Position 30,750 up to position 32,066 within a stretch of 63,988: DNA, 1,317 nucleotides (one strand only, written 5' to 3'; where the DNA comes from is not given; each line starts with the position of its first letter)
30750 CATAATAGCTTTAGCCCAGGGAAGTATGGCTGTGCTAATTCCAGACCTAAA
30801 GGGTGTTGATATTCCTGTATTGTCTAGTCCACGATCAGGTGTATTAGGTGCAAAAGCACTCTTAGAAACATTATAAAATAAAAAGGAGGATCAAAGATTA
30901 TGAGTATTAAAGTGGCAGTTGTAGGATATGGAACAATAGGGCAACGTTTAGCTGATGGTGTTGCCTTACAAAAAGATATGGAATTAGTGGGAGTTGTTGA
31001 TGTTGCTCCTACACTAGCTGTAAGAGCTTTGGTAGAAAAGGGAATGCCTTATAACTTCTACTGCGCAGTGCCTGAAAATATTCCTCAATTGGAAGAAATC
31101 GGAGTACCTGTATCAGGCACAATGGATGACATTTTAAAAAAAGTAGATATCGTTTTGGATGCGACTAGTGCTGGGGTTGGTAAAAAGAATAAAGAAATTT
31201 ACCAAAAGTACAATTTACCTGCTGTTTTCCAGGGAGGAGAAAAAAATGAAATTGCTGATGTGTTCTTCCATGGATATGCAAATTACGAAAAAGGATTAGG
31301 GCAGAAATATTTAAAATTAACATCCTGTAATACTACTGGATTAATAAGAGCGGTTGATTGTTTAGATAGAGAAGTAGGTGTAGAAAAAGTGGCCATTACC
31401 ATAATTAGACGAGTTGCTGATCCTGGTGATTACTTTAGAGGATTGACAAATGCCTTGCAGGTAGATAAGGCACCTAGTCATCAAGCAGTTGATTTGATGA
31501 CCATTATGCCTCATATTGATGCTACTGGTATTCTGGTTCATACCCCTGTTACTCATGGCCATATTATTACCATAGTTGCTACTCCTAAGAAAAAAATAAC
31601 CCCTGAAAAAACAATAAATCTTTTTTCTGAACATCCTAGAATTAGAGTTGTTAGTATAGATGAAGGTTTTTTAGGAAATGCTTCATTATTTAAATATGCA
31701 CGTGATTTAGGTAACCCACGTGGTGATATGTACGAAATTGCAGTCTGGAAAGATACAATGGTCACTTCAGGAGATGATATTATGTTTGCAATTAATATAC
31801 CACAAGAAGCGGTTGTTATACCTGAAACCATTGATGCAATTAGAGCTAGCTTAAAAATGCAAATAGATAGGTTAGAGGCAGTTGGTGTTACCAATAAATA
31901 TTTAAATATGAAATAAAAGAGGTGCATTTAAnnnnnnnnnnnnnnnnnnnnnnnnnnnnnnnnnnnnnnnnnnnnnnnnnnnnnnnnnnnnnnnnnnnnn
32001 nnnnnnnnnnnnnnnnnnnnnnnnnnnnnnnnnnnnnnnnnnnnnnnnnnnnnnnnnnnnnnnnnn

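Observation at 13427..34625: Composite TPP-enzyme-rich catabolic island with no matching textbook pathway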

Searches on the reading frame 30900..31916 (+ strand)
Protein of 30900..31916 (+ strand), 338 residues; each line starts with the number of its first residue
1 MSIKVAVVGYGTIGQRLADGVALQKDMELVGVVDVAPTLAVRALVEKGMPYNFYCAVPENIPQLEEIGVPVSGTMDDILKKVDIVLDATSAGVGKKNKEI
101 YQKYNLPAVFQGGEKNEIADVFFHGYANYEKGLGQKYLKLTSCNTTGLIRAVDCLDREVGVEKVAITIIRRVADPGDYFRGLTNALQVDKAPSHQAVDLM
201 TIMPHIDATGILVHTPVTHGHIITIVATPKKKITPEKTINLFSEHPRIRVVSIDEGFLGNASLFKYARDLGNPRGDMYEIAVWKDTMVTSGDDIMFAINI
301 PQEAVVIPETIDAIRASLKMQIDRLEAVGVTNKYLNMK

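Call 5: search_protein_families(library=pfam, proteins=[window:30900-31916:+])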
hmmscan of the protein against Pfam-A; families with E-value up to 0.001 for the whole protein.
window:30900-31916:+ (338 aa): 3 families
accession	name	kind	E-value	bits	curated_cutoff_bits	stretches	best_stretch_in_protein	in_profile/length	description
PF02800.25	Gp_dh_C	-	3.1e-14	53.3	24.4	1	148-294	1-152/158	Glyceraldehyde 3-phosphate dehydrogenase, C-terminal domain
PF01113.26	DapB_N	-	3.4e-09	37.3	25.6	1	3-110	1-96/124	Dihydrodipicolinate reductase, N-terminus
PF00044.30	Gp_dh_N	-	0.00085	20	31.7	0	3-44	1-42/101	Glyceraldehyde 3-phosphate dehydrogenase, NAD binding domain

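Call 7: search_protein_families(library=ncbifam, proteins=[window:30900-31916:+], max_evalue=0.00001)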
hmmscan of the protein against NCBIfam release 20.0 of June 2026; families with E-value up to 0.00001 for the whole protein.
window:30900-31916:+ (338 aa): 2 families
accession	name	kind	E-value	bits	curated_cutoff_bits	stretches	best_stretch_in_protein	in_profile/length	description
NF003251.0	PRK04207.1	equivalog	7.5e-121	403.3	185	1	2-337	2-337/343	type II glyceraldehyde-3-phosphate dehydrogenase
TIGR01546.1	GAPDH-II_archae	equivalog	2.8e-93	312.8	232.9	1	5-335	1-330/333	phosphorylating glyceraldehyde-3-phosphate dehydrogenase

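Call 8: find_encoding_contigs(protein=window:30900-31916:+, flank=10000, max_places=6)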
Protein window:30900-31916:+ (338 aa): 19 contigs read that carry it; 6 places shown.
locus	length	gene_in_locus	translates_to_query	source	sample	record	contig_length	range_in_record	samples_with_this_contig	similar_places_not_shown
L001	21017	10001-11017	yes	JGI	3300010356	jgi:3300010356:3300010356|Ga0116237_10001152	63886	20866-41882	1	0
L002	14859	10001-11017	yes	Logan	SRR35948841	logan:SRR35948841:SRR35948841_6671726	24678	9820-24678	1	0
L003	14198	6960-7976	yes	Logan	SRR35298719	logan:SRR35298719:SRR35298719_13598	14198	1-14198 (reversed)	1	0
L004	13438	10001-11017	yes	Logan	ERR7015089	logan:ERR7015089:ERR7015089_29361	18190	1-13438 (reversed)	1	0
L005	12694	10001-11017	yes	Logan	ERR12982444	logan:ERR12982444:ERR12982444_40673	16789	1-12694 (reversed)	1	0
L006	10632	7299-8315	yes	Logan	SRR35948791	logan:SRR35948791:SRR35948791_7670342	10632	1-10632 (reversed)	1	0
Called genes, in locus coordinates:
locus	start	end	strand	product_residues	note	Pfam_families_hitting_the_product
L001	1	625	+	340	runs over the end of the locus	PF00676:E1_dh, PF00456:Transketolase_N (weak)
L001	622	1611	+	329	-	PF02779:Transket_pyr, PF02780:Transketolase_C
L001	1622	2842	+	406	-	PF00364:Biotin_lipoyl, PF00198:2-oxoacid_dh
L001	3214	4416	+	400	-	PF13433:Peripla_BP_5, PF13458:Peripla_BP_6, PF01094:ANF_receptor (weak)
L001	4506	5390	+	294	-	PF02653:BPD_transp_2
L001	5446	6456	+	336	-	PF02653:BPD_transp_2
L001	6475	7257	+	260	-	PF02463:SMC_N, PF00005:ABC_tran, PF13304:AAA_21 (faint), PF12399:BCA_ABC_TP_C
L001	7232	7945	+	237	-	PF00005:ABC_tran, PF13304:AAA_21 (faint)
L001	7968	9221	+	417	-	PF00465:Fe-ADH, PF13685:Fe-ADH_2, PF25137:ADH_Fe_C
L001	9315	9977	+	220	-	PF01177:Asp_Glu_race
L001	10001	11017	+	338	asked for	PF01113:DapB_N, PF02800:Gp_dh_C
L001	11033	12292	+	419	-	PF00162:PGK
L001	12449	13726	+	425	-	PF09861:Lar_N, PF04015:DUF362 (faint), PF21113:LarA_C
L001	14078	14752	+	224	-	PF00392:GntR, PF07729:FCD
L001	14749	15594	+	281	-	PF05681:Fumerase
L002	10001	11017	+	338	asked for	PF01113:DapB_N, PF02800:Gp_dh_C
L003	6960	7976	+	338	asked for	PF01113:DapB_N, PF02800:Gp_dh_C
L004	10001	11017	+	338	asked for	PF01113:DapB_N, PF02800:Gp_dh_C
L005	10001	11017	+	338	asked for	PF01113:DapB_N, PF02800:Gp_dh_C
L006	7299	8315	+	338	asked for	PF01113:DapB_N, PF02800:Gp_dh_C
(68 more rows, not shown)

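Call 9: find_homologous_proteins(query=window:30900-31916:+, max_evalue=1e-20)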
Query window:30900-31916:+ (338 aa): 6225 proteins with E <= 1e-20 among 8000 candidates; the best 120 are listed.
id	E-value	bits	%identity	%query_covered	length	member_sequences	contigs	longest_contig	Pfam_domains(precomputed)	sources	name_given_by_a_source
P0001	1.2e-209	713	94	100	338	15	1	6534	PF01113.27,PF02800.26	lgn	-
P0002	1.0e-206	703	93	100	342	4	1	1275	PF01113.27,PF02800.26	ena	-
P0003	1.1e-205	700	92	100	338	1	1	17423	PF01113.27,PF02800.26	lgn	-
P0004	2.0e-205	699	92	100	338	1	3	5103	PF01113.27,PF02800.26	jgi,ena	-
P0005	1.9e-204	696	91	100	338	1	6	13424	PF01113.27,PF02800.26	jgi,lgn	jgi:glyceraldehyde-3-phosphate dehydrogenase (NAD(P))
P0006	3.3e-204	695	92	100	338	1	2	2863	PF01113.27,PF02800.26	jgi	-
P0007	3.7e-204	695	91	100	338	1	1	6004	PF01113.27,PF02800.26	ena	-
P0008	7.9e-204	694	92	100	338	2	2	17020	PF01113.27,PF02800.26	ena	-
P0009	1.3e-203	693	91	100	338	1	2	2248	PF01113.27,PF02800.26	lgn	-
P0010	3.5e-203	692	90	100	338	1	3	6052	PF01113.27,PF02800.26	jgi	jgi:glyceraldehyde-3-phosphate dehydrogenase (NAD(P))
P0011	3.9e-203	692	91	100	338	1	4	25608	PF01113.27,PF02800.26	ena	-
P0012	4.0e-203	692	91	100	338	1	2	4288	PF01113.27,PF02800.26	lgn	-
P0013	5.0e-203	691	91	100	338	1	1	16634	PF01113.27,PF02800.26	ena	-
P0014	9.5e-203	690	91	100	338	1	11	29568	PF01113.27,PF02800.26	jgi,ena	jgi:glyceraldehyde-3-phosphate dehydrogenase (NAD(P))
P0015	3.1e-202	689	91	100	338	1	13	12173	PF01113.27,PF02800.26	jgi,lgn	jgi:glyceraldehyde-3-phosphate dehydrogenase (NAD(P))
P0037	1.4e-187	641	82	99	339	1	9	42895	PF01113.27,PF02800.26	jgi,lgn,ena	-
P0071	1.8e-178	611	80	99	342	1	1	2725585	PF01113.27,PF02800.26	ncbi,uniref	ncbi:type II glyceraldehyde-3-phosphate dehydrogenase [Thermoanaerobacterium thermosaccharolyticum]|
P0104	1.2e-175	601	79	96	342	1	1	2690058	PF01113.27,PF02800.26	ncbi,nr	ncbi:glyceraldehyde 3-phosphate dehydrogenase (NAD(P)+) [Carboxydocella thermautotrophica]|nr:glycer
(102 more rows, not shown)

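Call 10: find_encoding_contigs(protein=P0071, flank=10000, max_places=2)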
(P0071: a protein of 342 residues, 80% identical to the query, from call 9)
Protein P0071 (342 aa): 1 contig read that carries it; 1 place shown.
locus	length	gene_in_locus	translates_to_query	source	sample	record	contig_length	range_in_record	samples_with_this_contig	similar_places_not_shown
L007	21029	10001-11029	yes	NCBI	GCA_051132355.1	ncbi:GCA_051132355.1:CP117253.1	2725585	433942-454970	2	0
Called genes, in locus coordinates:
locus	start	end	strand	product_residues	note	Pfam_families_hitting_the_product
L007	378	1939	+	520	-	PF01527:HTH_Tnp_1, PF13384:HTH_23 (weak), PF13518:HTH_28, PF13518:HTH_28, PF13276:HTH_21, PF00665:rve, PF13683:rve_3, PF13333:rve_2, +4 more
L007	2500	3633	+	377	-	PF02595:Gly_kinase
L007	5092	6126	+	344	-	PF00532:Peripla_BP_1, PF13407:Peripla_BP_4, PF13377:Peripla_BP_3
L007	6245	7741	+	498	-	PF02463:SMC_N (faint), PF09818:ABC_ATPase (faint), PF00005:ABC_tran, PF13304:AAA_21 (faint), PF13401:AAA_22 (faint), PF00005:ABC_tran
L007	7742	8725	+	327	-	PF02653:BPD_transp_2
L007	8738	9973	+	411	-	PF00390:malic, PF00208:ELFV_dehydrog (weak), PF03949:Malic_M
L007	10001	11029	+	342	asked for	PF01113:DapB_N (weak), PF02800:Gp_dh_C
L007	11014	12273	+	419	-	PF00162:PGK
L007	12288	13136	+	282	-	PF00456:Transketolase_N, PF13292:DXP_synthase_N (faint), PF00676:E1_dh (weak)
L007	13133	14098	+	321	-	PF02779:Transket_pyr, PF02780:Transketolase_C, PF22613:Transketolase_C_1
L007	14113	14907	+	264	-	PF04962:KduI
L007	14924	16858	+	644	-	PF02776:TPP_enzyme_N, PF00205:TPP_enzyme_M, PF02775:TPP_enzyme_C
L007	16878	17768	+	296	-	PF01261:AP_endonuc_2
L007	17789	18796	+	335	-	PF01408:GFO_IDH_MocA, PF02894:GFO_IDH_MocA_C, PF22725:GFO_IDH_MocA_C3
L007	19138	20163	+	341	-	PF01408:GFO_IDH_MocA, PF02894:GFO_IDH_MocA_C, PF22725:GFO_IDH_MocA_C3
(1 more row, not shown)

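Call 11: find_encoding_contigs(protein=P0104, flank=10000, max_places=2)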
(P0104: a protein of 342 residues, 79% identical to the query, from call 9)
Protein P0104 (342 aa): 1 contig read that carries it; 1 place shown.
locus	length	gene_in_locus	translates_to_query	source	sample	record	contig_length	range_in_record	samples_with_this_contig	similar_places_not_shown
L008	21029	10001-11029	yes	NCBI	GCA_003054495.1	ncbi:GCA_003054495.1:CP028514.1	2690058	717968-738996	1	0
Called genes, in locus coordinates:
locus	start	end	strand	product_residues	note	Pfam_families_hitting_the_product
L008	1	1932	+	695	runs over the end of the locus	PF04879:Molybdop_Fe4S4 (faint), PF00384:Molybdopterin, PF01568:Molydop_binding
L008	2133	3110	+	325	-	PF01699:Na_Ca_ex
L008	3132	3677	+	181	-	PF00484:Pro_CA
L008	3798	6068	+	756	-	PF02743:dCache_1 (weak), PF17853:GGDEF_2 (weak), PF00165:HTH_AraC (weak), PF12833:HTH_18, PF00165:HTH_AraC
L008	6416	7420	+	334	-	PF00532:Peripla_BP_1, PF13407:Peripla_BP_4, PF13377:Peripla_BP_3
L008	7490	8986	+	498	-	PF02463:SMC_N (faint), PF00005:ABC_tran, PF13304:AAA_21 (faint), PF13401:AAA_22 (faint), PF00005:ABC_tran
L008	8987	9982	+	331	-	PF02653:BPD_transp_2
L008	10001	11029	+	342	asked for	PF01113:DapB_N (weak), PF02800:Gp_dh_C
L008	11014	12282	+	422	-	PF00162:PGK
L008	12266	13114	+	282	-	PF00456:Transketolase_N, PF00676:E1_dh (weak), PF13292:DXP_synthase_N (weak)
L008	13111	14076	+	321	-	PF02779:Transket_pyr, PF02780:Transketolase_C, PF22613:Transketolase_C_1 (faint)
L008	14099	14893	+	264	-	PF04962:KduI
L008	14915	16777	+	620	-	PF02776:TPP_enzyme_N, PF00205:TPP_enzyme_M, PF02775:TPP_enzyme_C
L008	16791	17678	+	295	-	PF01261:AP_endonuc_2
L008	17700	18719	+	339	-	PF01408:GFO_IDH_MocA, PF02894:GFO_IDH_MocA_C, PF22725:GFO_IDH_MocA_C3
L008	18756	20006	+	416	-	PF09861:Lar_N, PF21113:LarA_C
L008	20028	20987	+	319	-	PF00365:PFK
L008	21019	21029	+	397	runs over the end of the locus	PF00390:malic, PF03949:Malic_M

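Call 20: find_related_loci(query=A1, collection=genome_contigs, flank=10000)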
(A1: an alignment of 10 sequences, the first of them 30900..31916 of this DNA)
Query A1 (338 aa) in genome_contigs; peptide patterns used: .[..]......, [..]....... (x = any residue, [..] = any of these).
600 stretches matched a pattern (row limit reached: there are more); 519 encode a relative of the query (tblastn E <= 1e-3); the best 80 are kept; 80 distinct loci.
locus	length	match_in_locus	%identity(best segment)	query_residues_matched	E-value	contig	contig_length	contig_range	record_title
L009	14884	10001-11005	83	4-338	0e+0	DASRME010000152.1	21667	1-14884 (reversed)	MAG TPA_asm: Atribacterota bacterium isolate SMAG_U10207 k141_126398, whole genome shotgun sequence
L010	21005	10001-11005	78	3-337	0e+0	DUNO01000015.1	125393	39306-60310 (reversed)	MAG TPA_asm: Clostridiales bacterium isolate AS05jafATM_90 21176_AS05, whole genome shotgun sequence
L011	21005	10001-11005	78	3-337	0e+0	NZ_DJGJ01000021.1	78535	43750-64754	MAG: Sphaerochaeta sp. UBA5849 UBA5849_contig_239, whole genome shotgun sequence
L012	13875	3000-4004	75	3-337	0e+0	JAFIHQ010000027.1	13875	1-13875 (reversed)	MAG: Treponema sp. isolate HJP_bin34 k141_21403, whole genome shotgun sequence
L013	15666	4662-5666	75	3-337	3e-180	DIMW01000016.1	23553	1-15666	MAG TPA_asm: Spirochaetaceae bacterium UBA5556 UBA5556_contig_431, whole genome shotgun sequence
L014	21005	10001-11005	77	3-337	3e-180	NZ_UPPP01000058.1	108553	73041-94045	Lucifera butyrica isolate LUCI, whole genome shotgun sequence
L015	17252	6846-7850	79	3-337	3e-180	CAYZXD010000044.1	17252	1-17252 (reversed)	MAG TPA_asm: uncultured Spirochaetaceae bacterium isolate SRP241341_co1_162 genome assembly, contig: NODE_3712_length_17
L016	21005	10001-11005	76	3-337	5e-180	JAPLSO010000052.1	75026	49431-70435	MAG: Spirochaetes bacterium isolate LacPavin_0419_WC90_MAG_58_9 LacPavin_0419_WC90_scaffold_67762, whole genome shotgun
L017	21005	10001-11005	76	3-337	1e-179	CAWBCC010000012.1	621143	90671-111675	MAG: uncultured bacterium isolate MFD04752.bin.1.3 genome assembly, contig: contig_4033, whole genome shotgun sequence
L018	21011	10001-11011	75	1-337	3e-179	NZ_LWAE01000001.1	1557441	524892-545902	Clostridium magnum DSM 2767 CLMAG_contig000001, whole genome shotgun sequence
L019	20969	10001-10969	78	15-337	6e-179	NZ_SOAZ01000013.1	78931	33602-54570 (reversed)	Fonticella tunisiensis strain DSM 24455 Ga0244689_113, whole genome shotgun sequence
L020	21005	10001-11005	75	3-337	3e-178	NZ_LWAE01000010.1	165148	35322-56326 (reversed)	Clostridium magnum DSM 2767 CLMAG_contig000010, whole genome shotgun sequence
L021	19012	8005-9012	75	3-338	2e-178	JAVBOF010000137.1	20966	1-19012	MAG: Eubacteriales bacterium isolate EPI_MAG_00101 c_000006679631, whole genome shotgun sequence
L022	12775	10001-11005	75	3-337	7e-177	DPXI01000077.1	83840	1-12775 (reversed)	MAG TPA_asm: Treponema sp. isolate UBA12037 contig_87, whole genome shotgun sequence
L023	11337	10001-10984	75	10-337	8e-177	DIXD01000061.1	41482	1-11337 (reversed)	MAG TPA_asm: Spirochaetaceae bacterium UBA6089 UBA6089_contig_7037, whole genome shotgun sequence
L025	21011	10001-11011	74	1-337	1e-176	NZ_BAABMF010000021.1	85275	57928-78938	Clostridium sediminicola strain SH18-2 sequence021, whole genome shotgun sequence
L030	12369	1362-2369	74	3-338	2e-174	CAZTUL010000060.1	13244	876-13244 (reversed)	MAG TPA_asm: uncultured Spirochaetaceae bacterium isolate SRP241341_co1_122 genome assembly, contig: NODE_5104_length_13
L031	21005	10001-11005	74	3-337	9e-175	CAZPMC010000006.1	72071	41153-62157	MAG TPA_asm: uncultured Oscillospiraceae bacterium isolate SRP192927_co8_67 genome assembly, contig: NODE_227_length_720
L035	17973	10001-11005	74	3-337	2e-173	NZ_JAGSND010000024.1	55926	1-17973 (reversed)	Sinanaerobacter chloroacetimidivorans strain BAD-6 LB-6_scaffold24, whole genome shotgun sequence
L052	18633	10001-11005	72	3-337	3e-170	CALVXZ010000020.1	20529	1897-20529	MAG: uncultured Clostridia bacterium isolate BRZ_GG__bin9 genome assembly, contig: BRZ_GG__NODE_3453_length_20529_cov_7.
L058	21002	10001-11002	72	3-337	5e-169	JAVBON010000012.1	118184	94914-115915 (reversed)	MAG: Desulfovibrionaceae bacterium isolate EPI_MAG_00109 c_000001060295, whole genome shotgun sequence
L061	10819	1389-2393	72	3-337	6e-169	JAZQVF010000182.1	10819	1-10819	MAG: Candidatus Stercoripulliclostridium sp. isolate T1900045171_TC20190165.MAGScoT_cleanbin_000006 SGB_5191_k141_302815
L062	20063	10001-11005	72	3-337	4e-169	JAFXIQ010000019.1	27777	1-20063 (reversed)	MAG: Clostridia bacterium isolate RGIG6449 Sheep_Rectum.Co__c1148679, whole genome shotgun sequence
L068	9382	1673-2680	72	3-338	2e-168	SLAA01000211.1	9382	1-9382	MAG: Spirochaetales bacterium isolate CSSed162cmB_373 CSSed16-2cmB-29060, whole genome shotgun sequence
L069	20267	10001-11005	71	3-337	2e-168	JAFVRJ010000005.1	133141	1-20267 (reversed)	MAG: Clostridia bacterium isolate RGIG5325 Sheep_Colon-2__c209493, whole genome shotgun sequence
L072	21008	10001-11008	71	3-337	2e-167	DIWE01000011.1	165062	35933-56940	MAG TPA_asm: Clostridiales bacterium UBA6114 UBA6114_contig_6280, whole genome shotgun sequence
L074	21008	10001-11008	71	3-338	3e-167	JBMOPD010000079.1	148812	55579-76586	MAG: Bacillota bacterium isolate Betzabe_MAG119 MAG119_79, whole genome shotgun sequence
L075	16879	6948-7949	73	4-337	9e-167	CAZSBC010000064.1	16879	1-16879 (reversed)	MAG TPA_asm: uncultured Spirochaetales bacterium isolate SRP167671_co1_158 genome assembly, contig: NODE_3976_length_168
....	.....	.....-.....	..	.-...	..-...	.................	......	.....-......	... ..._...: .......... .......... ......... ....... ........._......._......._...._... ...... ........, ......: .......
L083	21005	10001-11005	72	3-338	2e-166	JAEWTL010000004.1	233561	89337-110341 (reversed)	MAG: Bacillota bacterium isolate OH_SDB_141 k127_605846, whole genome shotgun sequence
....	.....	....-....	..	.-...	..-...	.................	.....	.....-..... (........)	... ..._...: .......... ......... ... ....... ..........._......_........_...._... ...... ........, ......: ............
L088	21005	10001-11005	72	3-337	2e-166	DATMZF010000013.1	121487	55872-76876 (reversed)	MAG TPA_asm: Rectinemataceae bacterium isolate SMAG_U13167 k141_143122, whole genome shotgun sequence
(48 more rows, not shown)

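Call 27: find_encoding_contigs(protein=P0014, flank=10000, max_places=3)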
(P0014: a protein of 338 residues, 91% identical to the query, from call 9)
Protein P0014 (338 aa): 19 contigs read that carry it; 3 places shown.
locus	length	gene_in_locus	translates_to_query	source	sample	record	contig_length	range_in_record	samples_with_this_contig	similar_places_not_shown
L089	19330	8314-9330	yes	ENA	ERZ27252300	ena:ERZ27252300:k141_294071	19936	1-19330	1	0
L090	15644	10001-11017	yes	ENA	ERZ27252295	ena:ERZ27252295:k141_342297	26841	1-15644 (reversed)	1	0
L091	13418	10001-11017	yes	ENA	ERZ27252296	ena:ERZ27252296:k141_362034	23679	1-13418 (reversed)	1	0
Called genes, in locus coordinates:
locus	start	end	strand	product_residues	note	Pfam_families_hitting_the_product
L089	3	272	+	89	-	?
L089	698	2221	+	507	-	PF01970:TctA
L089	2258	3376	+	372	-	PF08240:ADH_N, PF16912:Glu_dehyd_C, PF00107:ADH_zinc_N, PF13602:ADH_zinc_N_2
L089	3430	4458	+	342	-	PF00676:E1_dh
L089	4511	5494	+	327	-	PF02779:Transket_pyr, PF02780:Transketolase_C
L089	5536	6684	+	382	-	PF00364:Biotin_lipoyl, PF00198:2-oxoacid_dh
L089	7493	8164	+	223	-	PF01177:Asp_Glu_race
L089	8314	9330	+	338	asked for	PF01113:DapB_N, PF02800:Gp_dh_C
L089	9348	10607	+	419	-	PF00162:PGK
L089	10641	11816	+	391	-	PF00390:malic, PF03949:Malic_M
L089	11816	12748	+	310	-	PF04055:Radical_SAM, PF13484:Fer4_16 (faint), PF00037:Fer4 (weak), PF12838:Fer4_7 (weak), PF13187:Fer4_9 (weak), PF13237:Fer4_10 (weak), PF14697:Fer4_21 (weak), PF13353:Fer4_12 (weak), +1 more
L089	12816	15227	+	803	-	PF02901:PFL-like, PF01228:Gly_radical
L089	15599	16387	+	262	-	PF09339:HTH_IclR, PF01614:IclR_C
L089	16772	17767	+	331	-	PF16868:NMT1_3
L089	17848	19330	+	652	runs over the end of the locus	PF06808:DctM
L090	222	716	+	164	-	PF07331:TctB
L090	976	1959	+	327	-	PF03401:TctC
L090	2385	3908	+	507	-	PF01970:TctA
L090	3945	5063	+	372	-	PF08240:ADH_N, PF16912:Glu_dehyd_C, PF00107:ADH_zinc_N, PF13602:ADH_zinc_N_2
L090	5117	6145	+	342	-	PF00676:E1_dh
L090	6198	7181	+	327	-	PF02779:Transket_pyr, PF02780:Transketolase_C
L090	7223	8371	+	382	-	PF00364:Biotin_lipoyl, PF00198:2-oxoacid_dh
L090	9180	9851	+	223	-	PF01177:Asp_Glu_race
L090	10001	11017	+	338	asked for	PF01113:DapB_N, PF02800:Gp_dh_C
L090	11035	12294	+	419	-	PF00162:PGK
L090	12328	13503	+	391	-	PF00390:malic, PF03949:Malic_M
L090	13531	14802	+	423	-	PF09861:Lar_N, PF21113:LarA_C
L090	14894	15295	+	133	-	PF00903:Glyoxalase, PF13468:Glyoxalase_3 (weak), PF13669:Glyoxalase_4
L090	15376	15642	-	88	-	?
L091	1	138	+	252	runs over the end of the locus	PF13384:HTH_23 (faint), PF07900:DUF1670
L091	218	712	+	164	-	PF07331:TctB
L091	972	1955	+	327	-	PF03401:TctC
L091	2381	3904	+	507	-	PF01970:TctA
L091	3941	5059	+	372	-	PF08240:ADH_N, PF16912:Glu_dehyd_C, PF00107:ADH_zinc_N, PF13602:ADH_zinc_N_2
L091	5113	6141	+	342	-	PF00676:E1_dh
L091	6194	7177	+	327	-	PF02779:Transket_pyr, PF02780:Transketolase_C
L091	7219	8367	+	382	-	PF00364:Biotin_lipoyl, PF00198:2-oxoacid_dh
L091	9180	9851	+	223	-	PF01177:Asp_Glu_race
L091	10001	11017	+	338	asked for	PF01113:DapB_N, PF02800:Gp_dh_C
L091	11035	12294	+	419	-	PF00162:PGK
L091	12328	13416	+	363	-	?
